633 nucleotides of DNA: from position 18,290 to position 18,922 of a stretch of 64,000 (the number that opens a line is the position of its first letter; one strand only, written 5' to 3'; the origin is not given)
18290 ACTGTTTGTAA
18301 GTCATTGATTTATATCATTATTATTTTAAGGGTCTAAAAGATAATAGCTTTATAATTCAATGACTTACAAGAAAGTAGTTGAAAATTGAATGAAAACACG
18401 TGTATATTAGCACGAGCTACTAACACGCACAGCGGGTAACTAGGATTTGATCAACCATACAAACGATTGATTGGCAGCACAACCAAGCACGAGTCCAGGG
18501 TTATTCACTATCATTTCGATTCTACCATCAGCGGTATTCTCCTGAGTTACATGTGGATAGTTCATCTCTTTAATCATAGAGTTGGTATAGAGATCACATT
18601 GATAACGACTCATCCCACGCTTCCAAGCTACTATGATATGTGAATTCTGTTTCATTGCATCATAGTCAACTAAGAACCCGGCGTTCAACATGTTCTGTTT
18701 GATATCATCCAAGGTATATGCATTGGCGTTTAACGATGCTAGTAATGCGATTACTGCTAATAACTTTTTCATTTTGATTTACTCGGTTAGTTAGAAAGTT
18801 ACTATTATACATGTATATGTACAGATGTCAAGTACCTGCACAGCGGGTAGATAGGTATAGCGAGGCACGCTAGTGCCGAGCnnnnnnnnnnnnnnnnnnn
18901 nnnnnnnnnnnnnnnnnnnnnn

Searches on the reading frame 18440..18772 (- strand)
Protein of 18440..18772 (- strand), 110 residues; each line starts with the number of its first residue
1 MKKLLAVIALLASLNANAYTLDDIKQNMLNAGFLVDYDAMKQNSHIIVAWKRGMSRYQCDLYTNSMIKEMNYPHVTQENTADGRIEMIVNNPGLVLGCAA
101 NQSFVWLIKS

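Call 82: search_protein_families(library=pfam, alignment_id=A3, max_evalue=0.001)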
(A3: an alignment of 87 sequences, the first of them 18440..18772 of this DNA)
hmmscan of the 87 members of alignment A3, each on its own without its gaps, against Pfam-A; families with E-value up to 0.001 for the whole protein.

A. member 1, window:18440-18772:- (110 aa): 0 families

B. families by the number of members that match (of 87 scanned): 30 families (the first 25 are shown)
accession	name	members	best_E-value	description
PF07603.17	Lcl_C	8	2.5e-15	Lcl C-terminal domain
PF12833.13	HTH_18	2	1.8e-11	Helix-turn-helix domain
PF13203.12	DUF2201_N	1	6.6e-37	Putative metallopeptidase domain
PF02622.21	DUF179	1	2.7e-29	AlgH-like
PF00166.26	Cpn10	1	1.2e-25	Chaperonin 10 Kd subunit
PF01764.32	Lipase_3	1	3.2e-23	Lipase (class 3)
PF19846.4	DUF6321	1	2.7e-22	Domain of unknown function (DUF6321)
PF00534.26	Glycos_transf_1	1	1.1e-21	Glycosyl transferases group 1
PF00656.27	Peptidase_C14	1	1.8e-20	Caspase domain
PF13692.12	Glyco_trans_1_4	1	1.8e-18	Glycosyl transferases group 1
PF18143.6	HAD_SAK_2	1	2.2e-17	HAD domain in Swiss Army Knife RNA repair proteins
PF01145.31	Band_7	1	4.2e-17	SPFH domain / Band 7 family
PF07282.18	Cas12f1-like_TNB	1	4.5e-15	Cas12f1-like, TNB domain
PF09967.15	DUF2201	1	4.2e-13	VWA-like domain (DUF2201)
PF13439.12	Glyco_transf_4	1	1e-12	Glycosyltransferase Family 4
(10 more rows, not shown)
